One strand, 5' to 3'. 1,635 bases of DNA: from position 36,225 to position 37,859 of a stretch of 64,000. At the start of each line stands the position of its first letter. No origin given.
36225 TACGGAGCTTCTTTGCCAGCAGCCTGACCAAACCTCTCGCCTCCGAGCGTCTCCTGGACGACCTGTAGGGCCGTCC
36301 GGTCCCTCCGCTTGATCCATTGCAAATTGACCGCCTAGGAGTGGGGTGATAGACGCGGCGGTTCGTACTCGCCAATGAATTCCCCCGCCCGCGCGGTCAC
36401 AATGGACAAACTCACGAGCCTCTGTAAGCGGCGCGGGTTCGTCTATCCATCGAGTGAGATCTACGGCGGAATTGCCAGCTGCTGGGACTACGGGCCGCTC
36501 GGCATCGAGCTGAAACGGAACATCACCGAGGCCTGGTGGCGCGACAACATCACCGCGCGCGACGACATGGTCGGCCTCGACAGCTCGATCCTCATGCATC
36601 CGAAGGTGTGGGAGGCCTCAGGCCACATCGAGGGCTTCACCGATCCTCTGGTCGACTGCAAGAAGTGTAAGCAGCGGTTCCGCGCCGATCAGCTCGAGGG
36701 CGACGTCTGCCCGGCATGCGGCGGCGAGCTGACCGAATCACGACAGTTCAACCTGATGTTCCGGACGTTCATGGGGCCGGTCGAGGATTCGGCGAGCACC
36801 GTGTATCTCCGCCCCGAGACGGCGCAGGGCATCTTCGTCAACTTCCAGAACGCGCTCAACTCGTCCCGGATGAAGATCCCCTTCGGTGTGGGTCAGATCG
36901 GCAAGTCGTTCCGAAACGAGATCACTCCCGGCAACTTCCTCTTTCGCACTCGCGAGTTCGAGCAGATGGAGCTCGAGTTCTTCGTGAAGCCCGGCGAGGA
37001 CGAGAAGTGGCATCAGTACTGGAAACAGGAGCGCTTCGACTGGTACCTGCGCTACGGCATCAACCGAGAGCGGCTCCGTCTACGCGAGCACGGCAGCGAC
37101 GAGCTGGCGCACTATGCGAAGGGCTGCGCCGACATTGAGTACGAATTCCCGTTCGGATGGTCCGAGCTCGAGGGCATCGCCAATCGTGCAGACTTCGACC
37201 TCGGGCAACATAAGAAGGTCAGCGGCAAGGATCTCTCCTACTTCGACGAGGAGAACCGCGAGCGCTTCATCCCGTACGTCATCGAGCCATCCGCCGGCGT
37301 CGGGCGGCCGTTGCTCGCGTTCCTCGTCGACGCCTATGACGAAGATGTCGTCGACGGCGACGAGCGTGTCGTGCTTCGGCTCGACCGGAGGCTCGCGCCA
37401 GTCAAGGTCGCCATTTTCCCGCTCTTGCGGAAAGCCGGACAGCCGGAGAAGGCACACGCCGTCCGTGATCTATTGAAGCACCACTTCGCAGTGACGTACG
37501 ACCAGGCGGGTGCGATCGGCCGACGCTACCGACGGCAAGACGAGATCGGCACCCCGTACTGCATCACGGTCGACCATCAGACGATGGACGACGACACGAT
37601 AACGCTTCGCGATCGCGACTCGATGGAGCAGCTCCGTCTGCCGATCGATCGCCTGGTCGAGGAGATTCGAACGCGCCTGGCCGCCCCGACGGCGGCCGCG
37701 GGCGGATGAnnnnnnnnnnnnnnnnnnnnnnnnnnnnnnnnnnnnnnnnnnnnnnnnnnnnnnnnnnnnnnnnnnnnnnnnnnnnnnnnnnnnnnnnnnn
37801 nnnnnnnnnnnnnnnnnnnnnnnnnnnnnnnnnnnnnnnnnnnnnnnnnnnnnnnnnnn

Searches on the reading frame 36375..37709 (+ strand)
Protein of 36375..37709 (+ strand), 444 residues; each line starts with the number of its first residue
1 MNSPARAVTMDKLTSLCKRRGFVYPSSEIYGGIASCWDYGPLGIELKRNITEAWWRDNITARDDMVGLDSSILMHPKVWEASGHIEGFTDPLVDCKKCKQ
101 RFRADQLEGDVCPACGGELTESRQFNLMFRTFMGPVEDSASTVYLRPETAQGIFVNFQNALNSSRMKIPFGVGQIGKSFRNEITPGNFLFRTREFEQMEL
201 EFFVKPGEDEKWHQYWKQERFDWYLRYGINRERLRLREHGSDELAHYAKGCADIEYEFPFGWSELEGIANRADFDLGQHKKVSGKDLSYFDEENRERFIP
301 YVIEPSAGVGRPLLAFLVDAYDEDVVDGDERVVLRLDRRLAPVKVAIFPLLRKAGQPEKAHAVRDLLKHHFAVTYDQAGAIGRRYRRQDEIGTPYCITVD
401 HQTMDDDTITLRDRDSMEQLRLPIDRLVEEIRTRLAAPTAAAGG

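Call 89: search_protein_families(library=pfam, proteins=[window:36375-37709:+], max_evalue=0.00001)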
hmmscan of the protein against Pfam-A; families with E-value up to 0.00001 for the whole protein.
window:36375-37709:+ (444 aa): 2 families
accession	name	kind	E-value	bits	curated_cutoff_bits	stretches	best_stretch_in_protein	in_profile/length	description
PF03129.25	HGTP_anticodon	-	2.7e-19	69.5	21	1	344-433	1-93/94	Anticodon binding domain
PF00587.30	tRNA-synt_2b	-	2.3e-10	41.3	29.3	1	140-316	8-175/179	tRNA synthetase class II core domain (G, H, P, S and T)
